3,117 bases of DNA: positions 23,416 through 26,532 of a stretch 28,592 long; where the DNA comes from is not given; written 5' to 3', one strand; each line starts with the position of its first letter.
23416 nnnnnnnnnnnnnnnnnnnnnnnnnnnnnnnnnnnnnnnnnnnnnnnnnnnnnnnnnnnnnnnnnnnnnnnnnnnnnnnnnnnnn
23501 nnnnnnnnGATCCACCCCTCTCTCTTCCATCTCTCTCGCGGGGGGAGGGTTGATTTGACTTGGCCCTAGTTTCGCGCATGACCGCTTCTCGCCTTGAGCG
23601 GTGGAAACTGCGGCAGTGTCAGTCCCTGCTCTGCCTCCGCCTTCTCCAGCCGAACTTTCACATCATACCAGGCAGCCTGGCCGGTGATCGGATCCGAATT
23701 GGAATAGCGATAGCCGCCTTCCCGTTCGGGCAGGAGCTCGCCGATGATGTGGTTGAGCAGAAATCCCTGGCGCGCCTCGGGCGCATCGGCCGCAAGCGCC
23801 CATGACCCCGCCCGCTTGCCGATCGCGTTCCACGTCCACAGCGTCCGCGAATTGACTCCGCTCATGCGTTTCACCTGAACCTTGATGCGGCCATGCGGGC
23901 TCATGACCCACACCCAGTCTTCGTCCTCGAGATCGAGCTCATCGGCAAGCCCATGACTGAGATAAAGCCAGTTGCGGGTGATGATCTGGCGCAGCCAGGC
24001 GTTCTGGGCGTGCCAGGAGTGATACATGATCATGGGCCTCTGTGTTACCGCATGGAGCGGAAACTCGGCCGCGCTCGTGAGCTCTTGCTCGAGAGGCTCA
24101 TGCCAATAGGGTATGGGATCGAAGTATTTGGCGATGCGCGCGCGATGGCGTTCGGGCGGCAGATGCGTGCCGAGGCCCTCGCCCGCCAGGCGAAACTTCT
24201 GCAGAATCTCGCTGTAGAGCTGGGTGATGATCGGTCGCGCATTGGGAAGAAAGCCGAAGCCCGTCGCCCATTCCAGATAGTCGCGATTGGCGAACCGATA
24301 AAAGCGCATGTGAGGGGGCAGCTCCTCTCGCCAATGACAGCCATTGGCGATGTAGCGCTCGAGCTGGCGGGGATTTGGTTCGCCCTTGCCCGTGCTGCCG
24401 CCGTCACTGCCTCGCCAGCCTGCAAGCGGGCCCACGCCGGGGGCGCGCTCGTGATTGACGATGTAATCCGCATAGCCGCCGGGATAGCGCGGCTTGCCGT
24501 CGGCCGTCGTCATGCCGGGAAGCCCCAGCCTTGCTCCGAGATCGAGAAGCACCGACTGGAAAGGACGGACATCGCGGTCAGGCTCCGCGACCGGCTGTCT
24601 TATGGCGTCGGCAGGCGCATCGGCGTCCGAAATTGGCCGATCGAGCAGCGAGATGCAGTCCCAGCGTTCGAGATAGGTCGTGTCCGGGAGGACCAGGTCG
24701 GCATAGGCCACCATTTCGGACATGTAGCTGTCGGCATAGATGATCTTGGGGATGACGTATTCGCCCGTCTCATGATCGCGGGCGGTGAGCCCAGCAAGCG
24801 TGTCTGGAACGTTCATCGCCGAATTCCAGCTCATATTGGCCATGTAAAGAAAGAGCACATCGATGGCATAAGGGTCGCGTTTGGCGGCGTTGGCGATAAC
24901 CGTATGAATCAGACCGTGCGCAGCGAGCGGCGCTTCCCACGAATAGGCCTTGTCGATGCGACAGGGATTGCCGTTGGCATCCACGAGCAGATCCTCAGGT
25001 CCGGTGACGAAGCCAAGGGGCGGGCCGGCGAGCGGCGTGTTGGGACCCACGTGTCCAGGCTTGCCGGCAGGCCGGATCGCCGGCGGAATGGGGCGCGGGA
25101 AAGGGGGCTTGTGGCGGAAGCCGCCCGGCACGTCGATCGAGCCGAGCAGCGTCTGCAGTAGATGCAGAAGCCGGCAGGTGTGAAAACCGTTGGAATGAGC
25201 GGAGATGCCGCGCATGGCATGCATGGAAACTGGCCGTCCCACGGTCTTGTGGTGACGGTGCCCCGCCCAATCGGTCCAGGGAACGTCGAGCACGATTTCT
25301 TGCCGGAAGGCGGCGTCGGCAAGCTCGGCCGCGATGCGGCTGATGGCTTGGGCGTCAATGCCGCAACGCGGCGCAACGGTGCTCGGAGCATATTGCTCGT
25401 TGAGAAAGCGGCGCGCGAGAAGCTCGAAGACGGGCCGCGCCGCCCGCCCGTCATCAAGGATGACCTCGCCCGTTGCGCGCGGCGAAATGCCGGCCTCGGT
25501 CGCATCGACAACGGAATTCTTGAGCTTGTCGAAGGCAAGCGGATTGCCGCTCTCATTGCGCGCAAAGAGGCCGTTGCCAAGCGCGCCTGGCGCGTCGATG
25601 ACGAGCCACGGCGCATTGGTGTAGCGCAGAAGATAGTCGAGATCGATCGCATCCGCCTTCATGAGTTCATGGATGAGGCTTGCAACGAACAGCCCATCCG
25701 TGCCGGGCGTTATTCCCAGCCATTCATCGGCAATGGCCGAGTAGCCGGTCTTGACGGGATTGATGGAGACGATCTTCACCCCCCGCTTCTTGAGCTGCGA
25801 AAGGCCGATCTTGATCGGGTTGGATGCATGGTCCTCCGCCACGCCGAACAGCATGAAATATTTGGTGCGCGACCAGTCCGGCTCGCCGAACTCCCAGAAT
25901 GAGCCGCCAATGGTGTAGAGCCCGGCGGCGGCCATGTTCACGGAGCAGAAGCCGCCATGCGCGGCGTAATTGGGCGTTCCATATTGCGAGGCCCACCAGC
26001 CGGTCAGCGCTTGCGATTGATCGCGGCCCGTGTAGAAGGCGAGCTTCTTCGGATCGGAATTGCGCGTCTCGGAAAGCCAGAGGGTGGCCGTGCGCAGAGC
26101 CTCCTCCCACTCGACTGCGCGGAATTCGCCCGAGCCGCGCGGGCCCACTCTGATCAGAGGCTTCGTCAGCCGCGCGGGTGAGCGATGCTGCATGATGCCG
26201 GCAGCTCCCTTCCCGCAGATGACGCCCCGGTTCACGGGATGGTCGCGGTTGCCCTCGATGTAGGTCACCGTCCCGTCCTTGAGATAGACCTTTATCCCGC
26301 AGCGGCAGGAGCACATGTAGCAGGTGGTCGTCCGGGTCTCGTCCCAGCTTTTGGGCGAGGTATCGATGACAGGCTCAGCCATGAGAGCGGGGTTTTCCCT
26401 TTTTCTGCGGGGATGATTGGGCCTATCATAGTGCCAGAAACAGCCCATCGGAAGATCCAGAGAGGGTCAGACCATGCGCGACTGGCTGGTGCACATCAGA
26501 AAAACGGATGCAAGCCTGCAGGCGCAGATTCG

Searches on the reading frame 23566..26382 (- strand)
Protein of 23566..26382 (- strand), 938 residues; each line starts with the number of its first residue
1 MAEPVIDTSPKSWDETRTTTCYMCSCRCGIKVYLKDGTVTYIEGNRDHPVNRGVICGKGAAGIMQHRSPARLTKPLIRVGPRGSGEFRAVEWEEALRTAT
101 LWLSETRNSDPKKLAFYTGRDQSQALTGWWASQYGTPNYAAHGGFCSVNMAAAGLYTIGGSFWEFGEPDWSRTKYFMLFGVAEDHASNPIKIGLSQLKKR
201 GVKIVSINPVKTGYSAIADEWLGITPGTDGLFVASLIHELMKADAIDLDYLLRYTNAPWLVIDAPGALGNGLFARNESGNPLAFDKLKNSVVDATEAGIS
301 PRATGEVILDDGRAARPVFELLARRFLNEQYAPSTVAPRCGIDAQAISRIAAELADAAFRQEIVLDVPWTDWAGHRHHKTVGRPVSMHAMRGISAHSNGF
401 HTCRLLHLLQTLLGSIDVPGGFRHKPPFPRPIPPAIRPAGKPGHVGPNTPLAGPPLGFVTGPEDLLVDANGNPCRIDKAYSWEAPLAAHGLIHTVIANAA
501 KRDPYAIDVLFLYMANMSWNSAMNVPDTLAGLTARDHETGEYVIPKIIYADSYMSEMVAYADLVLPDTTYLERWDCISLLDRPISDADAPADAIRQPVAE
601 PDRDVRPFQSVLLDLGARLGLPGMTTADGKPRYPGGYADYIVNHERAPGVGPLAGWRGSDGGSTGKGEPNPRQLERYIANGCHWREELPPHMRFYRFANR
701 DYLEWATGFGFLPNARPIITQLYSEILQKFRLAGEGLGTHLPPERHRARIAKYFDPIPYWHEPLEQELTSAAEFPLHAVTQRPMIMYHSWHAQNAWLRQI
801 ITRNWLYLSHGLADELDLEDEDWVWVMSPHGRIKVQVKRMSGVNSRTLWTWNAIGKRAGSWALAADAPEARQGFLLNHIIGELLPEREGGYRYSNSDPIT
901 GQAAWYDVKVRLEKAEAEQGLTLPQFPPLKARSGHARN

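Call 19: search_protein_families(library=pfam, proteins=[window:23566-26382:-], max_evalue=0.001)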
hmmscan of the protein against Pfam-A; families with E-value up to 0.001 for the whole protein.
window:23566-26382:- (938 aa): 3 families
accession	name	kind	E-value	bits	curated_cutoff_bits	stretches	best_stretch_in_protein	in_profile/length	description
PF00384.28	Molybdopterin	-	6.9e-20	71.8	24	1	71-585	1-328/353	Molybdopterin oxidoreductase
PF04879.21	Molybdop_Fe4S4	-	1.3e-15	57.5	22.7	1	16-64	3-51/55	Molybdopterin oxidoreductase Fe4S4 domain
PF01568.27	Molydop_binding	-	3.8e-08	33.8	26.8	1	777-854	2-80/110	Molydopterin dinucleotide binding domain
